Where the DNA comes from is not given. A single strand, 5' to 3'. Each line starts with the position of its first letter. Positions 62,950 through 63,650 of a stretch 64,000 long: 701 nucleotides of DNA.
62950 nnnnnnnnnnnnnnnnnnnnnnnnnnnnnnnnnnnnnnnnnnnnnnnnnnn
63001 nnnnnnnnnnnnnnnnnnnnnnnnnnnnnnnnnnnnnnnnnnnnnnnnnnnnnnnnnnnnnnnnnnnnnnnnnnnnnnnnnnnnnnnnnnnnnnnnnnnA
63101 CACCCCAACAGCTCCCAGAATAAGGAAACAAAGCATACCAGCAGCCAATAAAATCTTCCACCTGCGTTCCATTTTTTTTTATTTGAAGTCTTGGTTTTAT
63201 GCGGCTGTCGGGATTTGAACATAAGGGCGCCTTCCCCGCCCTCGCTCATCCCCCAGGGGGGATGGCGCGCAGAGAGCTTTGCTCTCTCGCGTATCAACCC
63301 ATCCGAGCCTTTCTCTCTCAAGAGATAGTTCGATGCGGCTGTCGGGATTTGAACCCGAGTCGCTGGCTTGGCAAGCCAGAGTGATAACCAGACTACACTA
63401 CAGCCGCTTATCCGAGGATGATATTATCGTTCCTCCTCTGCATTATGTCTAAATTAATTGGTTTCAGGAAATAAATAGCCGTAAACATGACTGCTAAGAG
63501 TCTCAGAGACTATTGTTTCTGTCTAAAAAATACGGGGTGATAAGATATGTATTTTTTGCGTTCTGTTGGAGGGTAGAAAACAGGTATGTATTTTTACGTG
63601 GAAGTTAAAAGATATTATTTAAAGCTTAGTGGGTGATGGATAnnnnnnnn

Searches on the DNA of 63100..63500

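Call 6: search_rna_families(source=window, start=63100, end=63500, threshold=evalue, max_evalue=10, show_alignments=4)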
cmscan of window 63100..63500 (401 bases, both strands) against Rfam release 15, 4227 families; matches with E-value up to 10: 8.
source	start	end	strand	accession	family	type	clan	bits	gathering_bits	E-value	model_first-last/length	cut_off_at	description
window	63334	63407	-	RF00005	tRNA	Gene; tRNA;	CL00001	68.7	29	4.6e-15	1-71/71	no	tRNA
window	63214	63271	-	RF02831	Scr2736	Gene; sRNA;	-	19.1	43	0.82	1-64/64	no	Streptomyces RNA 2736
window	63247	63325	-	RF02794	Pab19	Gene; snRNA; snoRNA; HACA-box;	-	15.6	55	5.2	1-102/102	no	Pab19 RNA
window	63405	63463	+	RF00046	snoR30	Gene; snRNA; snoRNA; CD-box;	CL00073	15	60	2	1-96/96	no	Small nucleolar RNA R30/Z108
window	63337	63405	-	RF01684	mascRNA-menRNA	Gene;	-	13.8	42.5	5.6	1-56/56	no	MALAT1-associated small cytoplasmic RNA/MEN beta RNA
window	63213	63266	-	RF00236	ctRNA_pGA1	Gene; antisense;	-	12.3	45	9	1-79/79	no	ctRNA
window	63287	63361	-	RF04321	tmRNA_permuted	Gene;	-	11.3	47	3.5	33-105/213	no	permuted transfer-messenger RNA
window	63225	63244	-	RF02975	DUF3800-XI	Gene; sRNA;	-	10.8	37.8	7.2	1-48/48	no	DUF3800-XI RNA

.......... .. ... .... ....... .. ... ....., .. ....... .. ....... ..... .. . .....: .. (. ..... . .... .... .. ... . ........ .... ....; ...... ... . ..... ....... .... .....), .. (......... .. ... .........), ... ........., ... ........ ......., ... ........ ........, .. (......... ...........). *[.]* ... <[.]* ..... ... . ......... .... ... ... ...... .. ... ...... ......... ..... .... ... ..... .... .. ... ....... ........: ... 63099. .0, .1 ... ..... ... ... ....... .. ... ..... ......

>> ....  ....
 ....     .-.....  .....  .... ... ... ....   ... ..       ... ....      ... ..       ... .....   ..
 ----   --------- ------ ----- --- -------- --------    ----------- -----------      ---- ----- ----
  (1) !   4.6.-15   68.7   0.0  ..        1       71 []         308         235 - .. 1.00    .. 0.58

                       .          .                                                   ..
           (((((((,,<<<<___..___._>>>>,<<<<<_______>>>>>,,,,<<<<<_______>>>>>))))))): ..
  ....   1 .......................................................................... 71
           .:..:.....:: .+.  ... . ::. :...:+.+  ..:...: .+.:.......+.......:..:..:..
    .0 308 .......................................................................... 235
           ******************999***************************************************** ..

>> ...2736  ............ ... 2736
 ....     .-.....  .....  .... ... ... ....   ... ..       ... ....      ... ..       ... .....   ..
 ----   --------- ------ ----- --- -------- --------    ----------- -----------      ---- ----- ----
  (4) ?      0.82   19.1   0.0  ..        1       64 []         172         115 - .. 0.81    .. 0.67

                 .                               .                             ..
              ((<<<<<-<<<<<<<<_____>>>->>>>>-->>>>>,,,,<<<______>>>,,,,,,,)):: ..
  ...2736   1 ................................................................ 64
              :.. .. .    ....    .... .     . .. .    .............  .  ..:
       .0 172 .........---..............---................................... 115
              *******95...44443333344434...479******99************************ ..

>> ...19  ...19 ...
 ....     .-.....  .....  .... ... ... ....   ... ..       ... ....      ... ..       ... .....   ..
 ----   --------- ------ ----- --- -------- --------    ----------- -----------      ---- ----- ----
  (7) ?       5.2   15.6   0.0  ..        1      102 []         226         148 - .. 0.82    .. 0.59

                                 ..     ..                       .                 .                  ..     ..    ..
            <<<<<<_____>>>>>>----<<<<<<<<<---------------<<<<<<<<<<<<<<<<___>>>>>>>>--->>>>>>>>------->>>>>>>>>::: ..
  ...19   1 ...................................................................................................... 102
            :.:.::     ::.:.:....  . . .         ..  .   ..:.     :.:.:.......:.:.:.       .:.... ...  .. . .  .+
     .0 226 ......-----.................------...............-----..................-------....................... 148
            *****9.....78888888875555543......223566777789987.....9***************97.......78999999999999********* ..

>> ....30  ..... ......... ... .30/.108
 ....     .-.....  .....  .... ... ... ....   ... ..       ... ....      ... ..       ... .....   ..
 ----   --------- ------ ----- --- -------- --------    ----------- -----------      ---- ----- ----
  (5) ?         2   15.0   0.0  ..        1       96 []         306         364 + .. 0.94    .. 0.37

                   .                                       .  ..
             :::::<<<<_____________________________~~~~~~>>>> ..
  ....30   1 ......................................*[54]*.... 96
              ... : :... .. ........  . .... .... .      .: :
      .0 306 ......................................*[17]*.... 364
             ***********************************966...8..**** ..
